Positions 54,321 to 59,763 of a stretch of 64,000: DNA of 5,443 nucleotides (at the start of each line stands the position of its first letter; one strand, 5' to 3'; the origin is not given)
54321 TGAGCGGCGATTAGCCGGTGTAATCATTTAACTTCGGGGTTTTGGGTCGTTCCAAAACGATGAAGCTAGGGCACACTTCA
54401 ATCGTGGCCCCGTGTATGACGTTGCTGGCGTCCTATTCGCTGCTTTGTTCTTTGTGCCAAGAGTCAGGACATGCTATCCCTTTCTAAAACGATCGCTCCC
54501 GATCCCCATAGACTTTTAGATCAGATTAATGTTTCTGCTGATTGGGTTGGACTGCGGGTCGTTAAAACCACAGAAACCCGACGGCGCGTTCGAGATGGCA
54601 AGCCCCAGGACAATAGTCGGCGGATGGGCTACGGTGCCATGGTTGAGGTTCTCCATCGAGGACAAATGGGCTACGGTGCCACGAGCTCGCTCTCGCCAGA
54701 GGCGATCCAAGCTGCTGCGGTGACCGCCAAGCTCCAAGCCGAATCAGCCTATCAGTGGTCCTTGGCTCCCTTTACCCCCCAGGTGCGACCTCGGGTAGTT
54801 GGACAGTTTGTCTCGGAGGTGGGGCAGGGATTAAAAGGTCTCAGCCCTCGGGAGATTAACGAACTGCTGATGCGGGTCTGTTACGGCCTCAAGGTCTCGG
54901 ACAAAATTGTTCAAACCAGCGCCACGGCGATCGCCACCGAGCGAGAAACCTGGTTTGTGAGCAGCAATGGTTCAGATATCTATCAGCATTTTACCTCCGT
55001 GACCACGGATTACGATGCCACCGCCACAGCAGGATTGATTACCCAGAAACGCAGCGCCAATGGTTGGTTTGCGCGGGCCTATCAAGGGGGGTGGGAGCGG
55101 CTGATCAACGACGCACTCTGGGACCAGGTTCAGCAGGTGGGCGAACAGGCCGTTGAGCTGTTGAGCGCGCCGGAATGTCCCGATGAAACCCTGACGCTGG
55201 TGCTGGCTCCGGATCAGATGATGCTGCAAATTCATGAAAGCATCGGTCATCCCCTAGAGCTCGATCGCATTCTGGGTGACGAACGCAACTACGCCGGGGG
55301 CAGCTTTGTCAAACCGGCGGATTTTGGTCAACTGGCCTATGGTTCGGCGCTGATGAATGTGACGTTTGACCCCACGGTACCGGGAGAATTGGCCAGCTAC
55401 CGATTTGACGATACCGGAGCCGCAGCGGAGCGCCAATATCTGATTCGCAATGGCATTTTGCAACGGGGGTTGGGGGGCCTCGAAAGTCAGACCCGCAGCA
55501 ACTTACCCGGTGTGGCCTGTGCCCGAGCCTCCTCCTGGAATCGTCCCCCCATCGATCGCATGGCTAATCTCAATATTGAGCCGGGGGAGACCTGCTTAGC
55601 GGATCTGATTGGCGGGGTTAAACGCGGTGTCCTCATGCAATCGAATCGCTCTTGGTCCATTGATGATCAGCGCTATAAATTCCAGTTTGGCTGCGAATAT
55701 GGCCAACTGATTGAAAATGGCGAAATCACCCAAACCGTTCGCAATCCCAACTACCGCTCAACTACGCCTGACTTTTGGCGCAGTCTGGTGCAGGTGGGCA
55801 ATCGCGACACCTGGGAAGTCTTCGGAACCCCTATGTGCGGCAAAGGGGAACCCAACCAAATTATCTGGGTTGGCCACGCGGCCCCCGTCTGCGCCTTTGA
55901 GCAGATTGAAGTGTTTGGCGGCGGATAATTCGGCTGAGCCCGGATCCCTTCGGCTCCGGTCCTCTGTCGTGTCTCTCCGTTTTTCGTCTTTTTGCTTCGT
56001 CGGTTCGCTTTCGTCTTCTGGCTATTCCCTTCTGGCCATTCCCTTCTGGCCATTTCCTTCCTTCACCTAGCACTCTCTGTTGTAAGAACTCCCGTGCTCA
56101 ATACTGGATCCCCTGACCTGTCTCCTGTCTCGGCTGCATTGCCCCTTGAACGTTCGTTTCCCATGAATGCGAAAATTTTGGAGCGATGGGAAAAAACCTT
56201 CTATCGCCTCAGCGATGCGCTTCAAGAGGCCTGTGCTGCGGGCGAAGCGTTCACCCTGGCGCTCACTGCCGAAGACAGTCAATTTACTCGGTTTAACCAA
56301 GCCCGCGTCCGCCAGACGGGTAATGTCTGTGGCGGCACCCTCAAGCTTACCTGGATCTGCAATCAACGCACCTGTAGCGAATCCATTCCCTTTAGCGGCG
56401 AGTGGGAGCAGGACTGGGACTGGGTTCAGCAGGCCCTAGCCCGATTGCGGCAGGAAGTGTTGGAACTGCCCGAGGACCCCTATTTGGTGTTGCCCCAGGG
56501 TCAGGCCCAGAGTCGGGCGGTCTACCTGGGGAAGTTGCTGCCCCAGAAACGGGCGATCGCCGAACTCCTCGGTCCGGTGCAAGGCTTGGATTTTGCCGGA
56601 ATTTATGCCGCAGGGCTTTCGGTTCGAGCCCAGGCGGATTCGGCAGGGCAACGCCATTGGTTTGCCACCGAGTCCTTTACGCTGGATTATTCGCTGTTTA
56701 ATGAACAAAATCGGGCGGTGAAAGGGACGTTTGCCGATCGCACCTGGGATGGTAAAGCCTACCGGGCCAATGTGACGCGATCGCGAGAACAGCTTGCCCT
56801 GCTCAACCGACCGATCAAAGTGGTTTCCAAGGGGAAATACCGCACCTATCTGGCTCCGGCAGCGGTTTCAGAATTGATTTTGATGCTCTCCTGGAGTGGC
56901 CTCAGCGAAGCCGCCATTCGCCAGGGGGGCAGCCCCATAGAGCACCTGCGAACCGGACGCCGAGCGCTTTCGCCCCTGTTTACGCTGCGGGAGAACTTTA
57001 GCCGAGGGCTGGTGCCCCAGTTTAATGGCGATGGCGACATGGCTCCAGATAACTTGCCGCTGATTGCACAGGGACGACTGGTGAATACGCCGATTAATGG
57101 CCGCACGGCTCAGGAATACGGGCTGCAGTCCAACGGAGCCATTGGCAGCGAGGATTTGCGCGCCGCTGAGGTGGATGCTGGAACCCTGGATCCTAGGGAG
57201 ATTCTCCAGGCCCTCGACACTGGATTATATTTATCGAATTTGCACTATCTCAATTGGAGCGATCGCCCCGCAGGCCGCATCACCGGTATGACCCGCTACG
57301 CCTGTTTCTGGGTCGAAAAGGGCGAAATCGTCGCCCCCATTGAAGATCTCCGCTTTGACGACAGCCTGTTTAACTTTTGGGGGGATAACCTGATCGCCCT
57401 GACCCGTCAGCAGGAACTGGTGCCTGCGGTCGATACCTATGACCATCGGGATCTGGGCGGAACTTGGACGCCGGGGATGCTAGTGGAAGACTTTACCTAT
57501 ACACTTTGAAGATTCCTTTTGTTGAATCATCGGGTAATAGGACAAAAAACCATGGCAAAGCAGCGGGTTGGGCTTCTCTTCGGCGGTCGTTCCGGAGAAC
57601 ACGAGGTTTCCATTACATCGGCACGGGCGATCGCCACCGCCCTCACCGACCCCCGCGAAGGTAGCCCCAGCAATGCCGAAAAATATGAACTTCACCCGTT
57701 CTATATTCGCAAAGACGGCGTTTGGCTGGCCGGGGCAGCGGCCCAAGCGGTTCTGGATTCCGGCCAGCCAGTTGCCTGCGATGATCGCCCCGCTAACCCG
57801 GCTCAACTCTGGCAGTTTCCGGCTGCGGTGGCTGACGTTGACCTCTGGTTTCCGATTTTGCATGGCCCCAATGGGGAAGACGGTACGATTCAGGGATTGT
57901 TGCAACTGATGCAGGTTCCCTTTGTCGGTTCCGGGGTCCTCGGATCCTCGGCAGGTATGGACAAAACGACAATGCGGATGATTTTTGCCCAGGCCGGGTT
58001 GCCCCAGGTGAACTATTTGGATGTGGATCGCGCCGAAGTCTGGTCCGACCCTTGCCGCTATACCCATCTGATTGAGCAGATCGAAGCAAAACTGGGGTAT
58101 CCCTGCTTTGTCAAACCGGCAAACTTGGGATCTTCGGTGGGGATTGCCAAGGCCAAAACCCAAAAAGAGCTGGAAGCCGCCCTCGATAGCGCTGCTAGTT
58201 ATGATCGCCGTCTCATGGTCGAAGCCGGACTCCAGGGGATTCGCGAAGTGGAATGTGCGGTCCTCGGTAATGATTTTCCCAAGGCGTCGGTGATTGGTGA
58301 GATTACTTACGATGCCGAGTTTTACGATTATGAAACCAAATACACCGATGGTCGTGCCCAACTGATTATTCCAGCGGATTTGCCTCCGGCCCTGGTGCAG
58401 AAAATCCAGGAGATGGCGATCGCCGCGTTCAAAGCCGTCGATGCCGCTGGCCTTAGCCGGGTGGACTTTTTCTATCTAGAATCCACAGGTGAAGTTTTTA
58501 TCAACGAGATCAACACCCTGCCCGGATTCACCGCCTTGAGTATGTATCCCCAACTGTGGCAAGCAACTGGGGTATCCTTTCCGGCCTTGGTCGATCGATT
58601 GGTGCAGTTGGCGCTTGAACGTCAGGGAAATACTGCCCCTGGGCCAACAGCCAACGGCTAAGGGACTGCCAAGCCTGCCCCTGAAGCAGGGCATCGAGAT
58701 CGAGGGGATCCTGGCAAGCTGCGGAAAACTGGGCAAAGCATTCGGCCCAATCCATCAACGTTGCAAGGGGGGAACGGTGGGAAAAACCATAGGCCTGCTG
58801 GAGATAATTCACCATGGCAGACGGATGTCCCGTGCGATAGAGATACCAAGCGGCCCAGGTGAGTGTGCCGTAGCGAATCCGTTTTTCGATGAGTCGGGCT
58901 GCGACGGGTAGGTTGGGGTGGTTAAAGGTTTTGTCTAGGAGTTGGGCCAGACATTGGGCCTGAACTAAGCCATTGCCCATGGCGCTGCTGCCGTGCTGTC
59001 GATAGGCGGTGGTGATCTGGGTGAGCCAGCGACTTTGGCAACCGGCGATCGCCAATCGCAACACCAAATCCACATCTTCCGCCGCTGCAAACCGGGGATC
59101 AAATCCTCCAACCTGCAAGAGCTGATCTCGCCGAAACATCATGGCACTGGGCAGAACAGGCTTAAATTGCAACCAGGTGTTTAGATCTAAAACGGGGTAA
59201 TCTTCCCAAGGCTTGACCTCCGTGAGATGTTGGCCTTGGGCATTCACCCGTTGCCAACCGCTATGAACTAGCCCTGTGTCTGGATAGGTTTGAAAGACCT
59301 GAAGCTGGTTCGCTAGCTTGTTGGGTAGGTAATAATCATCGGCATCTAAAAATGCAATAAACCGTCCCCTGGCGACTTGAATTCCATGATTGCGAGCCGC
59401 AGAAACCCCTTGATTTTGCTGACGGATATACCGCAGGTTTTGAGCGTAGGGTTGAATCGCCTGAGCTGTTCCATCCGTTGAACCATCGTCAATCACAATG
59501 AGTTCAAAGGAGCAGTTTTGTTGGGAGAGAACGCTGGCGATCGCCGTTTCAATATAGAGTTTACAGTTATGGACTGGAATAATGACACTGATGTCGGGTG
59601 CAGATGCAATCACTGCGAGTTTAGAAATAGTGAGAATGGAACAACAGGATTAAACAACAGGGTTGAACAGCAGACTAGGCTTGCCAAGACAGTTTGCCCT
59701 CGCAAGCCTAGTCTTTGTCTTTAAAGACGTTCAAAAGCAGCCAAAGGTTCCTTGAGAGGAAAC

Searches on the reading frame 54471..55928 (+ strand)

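Call 43: search_protein_families(library=pfam, proteins=[window:54471-55928:+])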
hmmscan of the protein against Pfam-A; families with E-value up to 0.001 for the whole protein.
window:54471-55928:+ (485 aa): 3 families
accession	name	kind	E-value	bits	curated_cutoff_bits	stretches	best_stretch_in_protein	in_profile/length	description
PF19289.4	PmbA_TldD_3rd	-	2.1e-30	106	22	1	240-453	3-203/220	PmbA/TldA metallopeptidase C-terminal domain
PF01523.21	PmbA_TldD_1st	-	5.7e-09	36.4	20.9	1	28-87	3-62/65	PmbA/TldA metallopeptidase domain 1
PF19290.4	PmbA_TldD_2nd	-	1.6e-05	25.7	20.9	1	123-230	5-104/109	PmbA/TldA metallopeptidase central domain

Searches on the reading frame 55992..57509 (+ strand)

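Call 43: search_protein_families(library=pfam, proteins=[window:55992-57509:+])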
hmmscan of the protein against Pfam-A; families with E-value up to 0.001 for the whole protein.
window:55992-57509:+ (505 aa): 1 family
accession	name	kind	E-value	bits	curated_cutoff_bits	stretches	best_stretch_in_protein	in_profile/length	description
PF19289.4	PmbA_TldD_3rd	-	9e-24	84.3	22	1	281-503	2-218/220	PmbA/TldA metallopeptidase C-terminal domain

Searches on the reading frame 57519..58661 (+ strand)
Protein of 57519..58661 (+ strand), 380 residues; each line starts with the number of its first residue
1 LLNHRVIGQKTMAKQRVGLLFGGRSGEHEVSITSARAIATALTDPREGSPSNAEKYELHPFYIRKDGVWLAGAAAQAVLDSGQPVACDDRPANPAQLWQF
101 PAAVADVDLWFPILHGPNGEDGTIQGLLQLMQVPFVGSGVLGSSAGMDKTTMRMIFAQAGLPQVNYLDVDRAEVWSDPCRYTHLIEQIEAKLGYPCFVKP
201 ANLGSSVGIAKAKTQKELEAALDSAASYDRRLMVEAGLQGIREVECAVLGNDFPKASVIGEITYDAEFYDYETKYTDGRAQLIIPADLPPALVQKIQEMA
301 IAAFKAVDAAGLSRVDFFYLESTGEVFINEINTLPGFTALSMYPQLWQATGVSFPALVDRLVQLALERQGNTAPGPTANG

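Call 43: search_protein_families(library=pfam, proteins=[window:57519-58661:+])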
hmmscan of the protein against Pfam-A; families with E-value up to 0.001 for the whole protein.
window:57519-58661:+ (380 aa): 4 families
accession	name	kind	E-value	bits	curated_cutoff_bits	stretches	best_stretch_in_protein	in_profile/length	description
PF07478.18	Dala_Dala_lig_C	-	3.3e-75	252.5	24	1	156-363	2-204/204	D-ala D-ala ligase C-terminus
PF01820.27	Dala_Dala_lig_N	-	3.9e-33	115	34.6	1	16-138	1-121/121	D-ala D-ala ligase N-terminus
PF02222.28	ATP-grasp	-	3.9e-09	36.8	27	1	184-332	21-160/179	ATP-grasp domain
PF02786.22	CPSase_L_D2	-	7.9e-08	32.5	19.8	1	187-333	32-178/211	Carbamoyl-phosphate synthase L chain, ATP binding domain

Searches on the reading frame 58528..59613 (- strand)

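Call 43: search_protein_families(library=pfam, proteins=[window:58528-59613:-])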
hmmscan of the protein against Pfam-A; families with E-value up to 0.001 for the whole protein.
window:58528-59613:- (361 aa): 5 families
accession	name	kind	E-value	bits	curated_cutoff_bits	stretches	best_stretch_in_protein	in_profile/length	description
PF00535.33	Glycos_transf_2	-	6.1e-35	121.1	23.3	1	9-117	1-113/168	Glycosyl transferase family 2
PF10111.15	Glyco_tranf_2_2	-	9.8e-25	88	27.3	1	9-190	1-202/276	Glycosyltransferase like family 2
PF13641.12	Glyco_tranf_2_3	-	2.1e-16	61.1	27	1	6-199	1-206/230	Glycosyltransferase like family 2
PF13632.12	Glyco_trans_2_3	-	6.3e-07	29.8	27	1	86-220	2-137/198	Glycosyl transferase family group 2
PF13506.12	Glyco_transf_21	-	0.00032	20.6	21.7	1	76-200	24-150/174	Glycosyl transferase family 21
